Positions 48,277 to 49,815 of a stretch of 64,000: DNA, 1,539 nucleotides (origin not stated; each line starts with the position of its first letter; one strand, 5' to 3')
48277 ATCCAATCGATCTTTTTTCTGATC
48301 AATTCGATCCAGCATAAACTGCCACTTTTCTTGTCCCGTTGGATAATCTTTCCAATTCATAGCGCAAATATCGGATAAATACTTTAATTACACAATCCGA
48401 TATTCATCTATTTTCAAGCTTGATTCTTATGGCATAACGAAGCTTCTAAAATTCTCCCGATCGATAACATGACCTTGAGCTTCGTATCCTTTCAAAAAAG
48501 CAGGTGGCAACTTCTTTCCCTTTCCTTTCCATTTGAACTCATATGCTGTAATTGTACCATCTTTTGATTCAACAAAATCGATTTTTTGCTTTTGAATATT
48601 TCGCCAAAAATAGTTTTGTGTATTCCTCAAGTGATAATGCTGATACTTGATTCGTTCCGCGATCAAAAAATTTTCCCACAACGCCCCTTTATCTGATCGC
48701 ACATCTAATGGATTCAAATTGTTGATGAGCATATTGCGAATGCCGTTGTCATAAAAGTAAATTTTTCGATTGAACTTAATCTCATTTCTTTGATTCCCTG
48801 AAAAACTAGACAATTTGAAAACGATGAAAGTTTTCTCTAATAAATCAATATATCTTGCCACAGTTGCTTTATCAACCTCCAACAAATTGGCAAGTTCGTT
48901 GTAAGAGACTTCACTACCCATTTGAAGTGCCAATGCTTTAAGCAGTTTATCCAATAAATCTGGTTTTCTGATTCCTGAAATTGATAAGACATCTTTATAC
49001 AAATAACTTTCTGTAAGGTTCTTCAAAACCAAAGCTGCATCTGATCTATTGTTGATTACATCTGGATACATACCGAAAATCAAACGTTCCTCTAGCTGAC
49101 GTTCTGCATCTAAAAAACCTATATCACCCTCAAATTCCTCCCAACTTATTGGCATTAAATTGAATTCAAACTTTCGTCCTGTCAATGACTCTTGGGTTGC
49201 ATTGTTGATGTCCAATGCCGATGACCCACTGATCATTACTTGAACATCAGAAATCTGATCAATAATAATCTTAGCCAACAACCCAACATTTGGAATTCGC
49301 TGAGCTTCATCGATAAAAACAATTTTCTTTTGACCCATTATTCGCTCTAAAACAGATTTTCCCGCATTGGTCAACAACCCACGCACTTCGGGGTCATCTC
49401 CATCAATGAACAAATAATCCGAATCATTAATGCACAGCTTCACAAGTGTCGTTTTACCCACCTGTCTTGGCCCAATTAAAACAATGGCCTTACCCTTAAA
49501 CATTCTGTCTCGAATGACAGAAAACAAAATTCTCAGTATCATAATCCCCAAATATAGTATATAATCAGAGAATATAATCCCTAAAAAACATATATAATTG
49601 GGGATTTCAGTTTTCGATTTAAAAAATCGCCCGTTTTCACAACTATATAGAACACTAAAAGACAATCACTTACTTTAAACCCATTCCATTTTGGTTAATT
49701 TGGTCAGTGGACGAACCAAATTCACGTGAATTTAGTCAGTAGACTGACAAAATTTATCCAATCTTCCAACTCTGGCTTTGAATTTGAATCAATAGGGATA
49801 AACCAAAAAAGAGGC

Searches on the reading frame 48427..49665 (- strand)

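Call 76: search_protein_families(library=pfam, proteins=[window:48427-49665:-], max_evalue=0.1)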
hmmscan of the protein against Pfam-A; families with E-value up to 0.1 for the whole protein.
window:48427-49665:- (412 aa): 12 families
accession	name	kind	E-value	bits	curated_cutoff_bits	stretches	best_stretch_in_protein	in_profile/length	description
PF13635.12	DUF4143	-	4.6e-38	130.9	28.1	1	224-379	2-159/160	Domain of unknown function (DUF4143)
PF13173.12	AAA_14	-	8e-29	100.7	27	1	58-178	2-128/129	AAA domain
PF00004.35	AAA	-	1.6e-05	25.8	21.2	1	61-124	1-69/131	ATPase family associated with various cellular activities (AAA)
PF08279.18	HTH_11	-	0.00013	22.2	25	1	240-280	4-43/55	HTH domain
PF13401.12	AAA_22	-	0.0013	19.5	27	0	58-80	5-27/130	AAA domain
PF05496.18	RuvB_N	-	0.011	15.9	27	1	44-127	19-99/159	Holliday junction DNA helicase RuvB P-loop domain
PF13479.12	AAA_24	-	0.026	14.8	27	1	58-91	2-32/195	AAA domain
PF01637.24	ATPase_2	-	0.043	14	33.2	0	60-82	22-44/225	ATPase domain predominantly from Archaea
PF13730.12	HTH_36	-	0.049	13.9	25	0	254-278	27-51/55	Helix-turn-helix domain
PF13191.12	AAA_16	-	0.057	14.4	32.6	0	54-80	20-46/167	AAA ATPase domain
PF01047.28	MarR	-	0.09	13.1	24.6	0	254-278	19-43/59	MarR family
PF00910.28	RNA_helicase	-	0.095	13.6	21.5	0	61-128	1-66/105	RNA helicase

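Call 90: search_protein_families(library=padloc, proteins=[window:48427-49665:-], max_evalue=0.001)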
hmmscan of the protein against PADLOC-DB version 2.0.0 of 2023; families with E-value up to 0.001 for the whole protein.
window:48427-49665:- (412 aa): 8 families
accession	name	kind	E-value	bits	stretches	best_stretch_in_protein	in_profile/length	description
PDLC04789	PDC-S01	-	6.9e-155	513.7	1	42-410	1-373/375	-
PDLC04790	PDC-S01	-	4.9e-57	191.5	1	42-380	8-368/422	-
PDLC04787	PDC-S01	-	1.6e-46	157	1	49-375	18-353/412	-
PDLC04791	PDC-S01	-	1.7e-35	120.4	1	45-383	4-355/395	-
PDLC04788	PDC-S01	-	2.1e-15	54.6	1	59-378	20-381/448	-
PDLC04786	PDC-S01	-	1.8e-13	48.1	2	59-178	21-153/439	-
PDLC04792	PDC-S01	-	3.9e-11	40.2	1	57-179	18-152/452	-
PDLC01434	CasR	-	0.00097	17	0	226-282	116-171/191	"CAS-I,CAS-II,CAS-III,CAS-IV,CAS-V,CAS-VI; associated_signaling"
